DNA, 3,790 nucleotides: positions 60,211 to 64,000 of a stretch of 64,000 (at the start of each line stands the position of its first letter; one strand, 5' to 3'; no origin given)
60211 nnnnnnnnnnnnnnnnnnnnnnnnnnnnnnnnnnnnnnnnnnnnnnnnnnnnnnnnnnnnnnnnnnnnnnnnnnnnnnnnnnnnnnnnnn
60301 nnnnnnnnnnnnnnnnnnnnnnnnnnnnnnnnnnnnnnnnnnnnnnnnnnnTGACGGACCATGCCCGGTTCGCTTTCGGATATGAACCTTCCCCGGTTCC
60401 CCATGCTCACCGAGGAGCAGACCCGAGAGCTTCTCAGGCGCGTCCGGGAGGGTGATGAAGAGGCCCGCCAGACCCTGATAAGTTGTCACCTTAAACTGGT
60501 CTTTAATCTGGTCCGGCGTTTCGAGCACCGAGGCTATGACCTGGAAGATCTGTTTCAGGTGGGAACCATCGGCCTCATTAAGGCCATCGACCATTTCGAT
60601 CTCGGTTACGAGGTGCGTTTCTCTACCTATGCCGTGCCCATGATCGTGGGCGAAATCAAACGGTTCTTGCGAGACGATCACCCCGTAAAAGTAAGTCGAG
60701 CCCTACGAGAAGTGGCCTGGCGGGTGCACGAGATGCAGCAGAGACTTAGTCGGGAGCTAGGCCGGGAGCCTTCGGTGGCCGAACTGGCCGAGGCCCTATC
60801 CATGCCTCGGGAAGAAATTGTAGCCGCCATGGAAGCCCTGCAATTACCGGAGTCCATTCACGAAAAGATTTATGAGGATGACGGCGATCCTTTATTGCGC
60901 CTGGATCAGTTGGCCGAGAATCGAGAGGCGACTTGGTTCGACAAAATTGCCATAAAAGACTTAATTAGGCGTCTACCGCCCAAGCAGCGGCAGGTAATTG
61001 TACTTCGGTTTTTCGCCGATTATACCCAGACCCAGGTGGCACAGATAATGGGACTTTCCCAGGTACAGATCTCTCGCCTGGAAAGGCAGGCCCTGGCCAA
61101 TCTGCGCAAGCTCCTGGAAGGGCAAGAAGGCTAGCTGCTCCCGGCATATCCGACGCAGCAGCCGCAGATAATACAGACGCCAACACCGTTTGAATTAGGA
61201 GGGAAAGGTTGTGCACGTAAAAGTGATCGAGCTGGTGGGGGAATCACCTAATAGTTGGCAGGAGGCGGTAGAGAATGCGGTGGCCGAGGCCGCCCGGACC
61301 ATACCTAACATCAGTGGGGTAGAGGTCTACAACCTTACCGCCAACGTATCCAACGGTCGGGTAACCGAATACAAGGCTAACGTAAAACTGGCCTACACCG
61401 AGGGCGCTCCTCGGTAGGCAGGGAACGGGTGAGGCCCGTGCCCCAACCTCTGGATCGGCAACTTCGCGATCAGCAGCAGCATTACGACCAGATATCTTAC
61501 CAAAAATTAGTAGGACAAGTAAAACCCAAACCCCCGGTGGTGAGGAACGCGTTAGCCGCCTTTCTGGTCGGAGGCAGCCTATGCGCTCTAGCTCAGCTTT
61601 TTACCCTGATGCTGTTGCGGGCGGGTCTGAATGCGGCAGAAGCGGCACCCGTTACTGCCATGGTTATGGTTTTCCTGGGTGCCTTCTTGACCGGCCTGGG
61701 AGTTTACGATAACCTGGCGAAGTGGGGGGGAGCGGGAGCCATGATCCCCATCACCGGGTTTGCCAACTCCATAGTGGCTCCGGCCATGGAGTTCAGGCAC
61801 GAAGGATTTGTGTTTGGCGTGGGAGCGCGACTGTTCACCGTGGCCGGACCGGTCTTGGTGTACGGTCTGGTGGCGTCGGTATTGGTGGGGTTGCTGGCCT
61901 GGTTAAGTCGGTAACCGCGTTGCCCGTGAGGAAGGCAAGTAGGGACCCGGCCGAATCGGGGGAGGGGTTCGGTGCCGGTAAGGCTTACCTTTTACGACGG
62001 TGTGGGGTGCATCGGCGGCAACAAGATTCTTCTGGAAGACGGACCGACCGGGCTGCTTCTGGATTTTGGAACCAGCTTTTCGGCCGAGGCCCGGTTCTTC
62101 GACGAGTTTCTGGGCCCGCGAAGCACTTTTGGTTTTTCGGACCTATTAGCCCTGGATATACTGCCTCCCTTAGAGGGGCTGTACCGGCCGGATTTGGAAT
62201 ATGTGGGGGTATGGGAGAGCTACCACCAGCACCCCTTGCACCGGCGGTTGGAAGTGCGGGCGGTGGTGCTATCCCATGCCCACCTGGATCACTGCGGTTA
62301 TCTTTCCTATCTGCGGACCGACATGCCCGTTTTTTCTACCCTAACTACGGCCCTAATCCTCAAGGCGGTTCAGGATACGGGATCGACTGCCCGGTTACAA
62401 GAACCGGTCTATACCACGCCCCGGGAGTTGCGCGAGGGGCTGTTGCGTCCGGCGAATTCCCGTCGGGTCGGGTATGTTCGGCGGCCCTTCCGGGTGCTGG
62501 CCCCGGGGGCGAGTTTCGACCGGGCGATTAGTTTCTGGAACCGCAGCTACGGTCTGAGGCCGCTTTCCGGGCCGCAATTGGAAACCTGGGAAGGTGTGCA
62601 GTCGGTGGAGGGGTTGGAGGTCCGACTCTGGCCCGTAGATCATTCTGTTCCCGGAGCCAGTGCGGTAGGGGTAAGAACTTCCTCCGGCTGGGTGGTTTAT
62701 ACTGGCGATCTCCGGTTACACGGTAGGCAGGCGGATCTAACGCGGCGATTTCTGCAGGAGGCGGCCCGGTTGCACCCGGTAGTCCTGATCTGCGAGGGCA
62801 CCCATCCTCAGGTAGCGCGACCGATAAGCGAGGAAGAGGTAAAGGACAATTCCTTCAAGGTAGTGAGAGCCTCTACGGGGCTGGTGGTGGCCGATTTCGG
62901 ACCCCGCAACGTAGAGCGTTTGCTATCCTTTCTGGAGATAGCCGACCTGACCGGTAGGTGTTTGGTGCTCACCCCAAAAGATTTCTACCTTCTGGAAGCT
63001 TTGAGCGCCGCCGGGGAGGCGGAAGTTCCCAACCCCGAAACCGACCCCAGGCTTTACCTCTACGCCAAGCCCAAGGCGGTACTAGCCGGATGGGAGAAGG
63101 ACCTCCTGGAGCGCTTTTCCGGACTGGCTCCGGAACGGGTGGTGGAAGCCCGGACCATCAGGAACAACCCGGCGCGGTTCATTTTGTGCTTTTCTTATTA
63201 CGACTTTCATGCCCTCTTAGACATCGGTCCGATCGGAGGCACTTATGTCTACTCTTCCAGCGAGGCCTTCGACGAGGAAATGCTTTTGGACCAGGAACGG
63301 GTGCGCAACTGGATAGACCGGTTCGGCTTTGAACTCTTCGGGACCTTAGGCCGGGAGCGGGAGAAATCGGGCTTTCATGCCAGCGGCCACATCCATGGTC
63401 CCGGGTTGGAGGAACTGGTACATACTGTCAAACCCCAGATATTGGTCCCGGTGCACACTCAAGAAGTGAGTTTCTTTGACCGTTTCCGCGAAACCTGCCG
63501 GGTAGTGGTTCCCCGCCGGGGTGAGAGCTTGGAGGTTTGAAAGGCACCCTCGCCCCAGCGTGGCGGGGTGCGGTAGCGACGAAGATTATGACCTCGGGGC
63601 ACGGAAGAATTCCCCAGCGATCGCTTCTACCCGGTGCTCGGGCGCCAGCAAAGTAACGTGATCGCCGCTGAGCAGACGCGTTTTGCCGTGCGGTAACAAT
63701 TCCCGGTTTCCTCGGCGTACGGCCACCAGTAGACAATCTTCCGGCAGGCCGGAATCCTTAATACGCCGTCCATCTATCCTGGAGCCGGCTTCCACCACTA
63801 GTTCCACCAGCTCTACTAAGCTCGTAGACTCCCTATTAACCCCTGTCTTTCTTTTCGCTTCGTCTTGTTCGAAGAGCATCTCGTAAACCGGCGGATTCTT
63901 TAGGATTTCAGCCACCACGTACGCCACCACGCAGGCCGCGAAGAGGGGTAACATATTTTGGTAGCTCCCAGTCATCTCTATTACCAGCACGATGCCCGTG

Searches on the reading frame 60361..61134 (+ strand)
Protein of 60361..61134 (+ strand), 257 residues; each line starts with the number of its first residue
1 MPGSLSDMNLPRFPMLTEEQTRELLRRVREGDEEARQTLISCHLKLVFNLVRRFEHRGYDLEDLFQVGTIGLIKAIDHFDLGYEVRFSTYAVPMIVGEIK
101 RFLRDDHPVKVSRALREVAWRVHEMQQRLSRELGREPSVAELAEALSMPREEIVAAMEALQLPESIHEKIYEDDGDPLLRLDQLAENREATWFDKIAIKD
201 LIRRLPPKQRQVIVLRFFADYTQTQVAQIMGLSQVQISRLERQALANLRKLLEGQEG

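Call 52: search_protein_families(library=pfam, proteins=[window:60361-61134:+], max_evalue=0.00001)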
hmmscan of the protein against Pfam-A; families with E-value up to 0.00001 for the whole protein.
window:60361-61134:+ (257 aa): 4 families
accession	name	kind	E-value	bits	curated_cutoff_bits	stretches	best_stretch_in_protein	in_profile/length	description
PF04542.20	Sigma70_r2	-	2.6e-18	66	24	1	39-105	1-67/71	Sigma-70 region 2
PF04545.22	Sigma70_r4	-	1.7e-16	59.9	24.1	1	202-250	2-50/50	Sigma-70, region 4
PF04539.22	Sigma70_r3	-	5.1e-10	39.7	25.3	1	121-176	5-61/78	Sigma-70 region 3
PF08281.18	Sigma70_r4_2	-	8.7e-10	38.5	25.7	1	197-237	3-43/54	Sigma-70, region 4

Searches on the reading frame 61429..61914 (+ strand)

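Call 52: search_protein_families(library=pfam, proteins=[window:61429-61914:+], max_evalue=0.00001)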
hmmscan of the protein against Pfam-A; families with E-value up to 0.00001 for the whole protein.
window:61429-61914:+ (161 aa): 1 family
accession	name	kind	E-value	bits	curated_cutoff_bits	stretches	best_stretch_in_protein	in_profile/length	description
PF03862.18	SpoVAC_SpoVAEB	-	5.2e-39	133.6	25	1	40-155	1-116/117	SpoVAC/SpoVAEB sporulation membrane protein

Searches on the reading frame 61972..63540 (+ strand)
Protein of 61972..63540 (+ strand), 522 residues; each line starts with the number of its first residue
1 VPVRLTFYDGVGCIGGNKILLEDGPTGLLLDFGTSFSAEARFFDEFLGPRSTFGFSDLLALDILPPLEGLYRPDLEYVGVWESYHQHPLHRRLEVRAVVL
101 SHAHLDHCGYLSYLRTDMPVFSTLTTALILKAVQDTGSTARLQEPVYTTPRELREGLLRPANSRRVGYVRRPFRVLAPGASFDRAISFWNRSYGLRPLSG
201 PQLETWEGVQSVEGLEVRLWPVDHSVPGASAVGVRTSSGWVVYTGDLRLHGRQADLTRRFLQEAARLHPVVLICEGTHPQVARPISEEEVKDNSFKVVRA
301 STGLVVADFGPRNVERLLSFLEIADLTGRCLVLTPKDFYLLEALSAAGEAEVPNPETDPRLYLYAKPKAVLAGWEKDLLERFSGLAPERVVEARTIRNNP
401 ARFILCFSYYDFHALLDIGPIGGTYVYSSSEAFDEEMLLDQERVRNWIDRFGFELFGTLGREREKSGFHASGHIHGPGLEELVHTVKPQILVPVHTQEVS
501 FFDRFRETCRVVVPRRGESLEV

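Call 52: search_protein_families(library=pfam, proteins=[window:61972-63540:+], max_evalue=0.00001)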
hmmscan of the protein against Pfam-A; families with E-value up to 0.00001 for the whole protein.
window:61972-63540:+ (522 aa): 2 families
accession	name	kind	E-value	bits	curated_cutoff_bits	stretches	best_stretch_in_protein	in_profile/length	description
PF00753.33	Lactamase_B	-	1.2e-06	29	22.7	0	93-115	42-64/196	Metallo-beta-lactamase superfamily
PF12706.13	Lactamase_B_2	-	1.2e-06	28.7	27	0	87-132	20-72/200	Beta-lactamase superfamily domain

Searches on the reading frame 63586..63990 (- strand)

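Call 52: search_protein_families(library=pfam, proteins=[window:63586-63990:-], max_evalue=0.00001)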
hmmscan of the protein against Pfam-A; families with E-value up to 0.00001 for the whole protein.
window:63586-63990:- (134 aa): 1 family
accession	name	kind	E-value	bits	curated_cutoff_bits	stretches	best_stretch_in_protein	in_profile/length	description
PF02080.26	TrkA_C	-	9.1e-17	61.2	27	1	61-125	1-67/71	TrkA-C domain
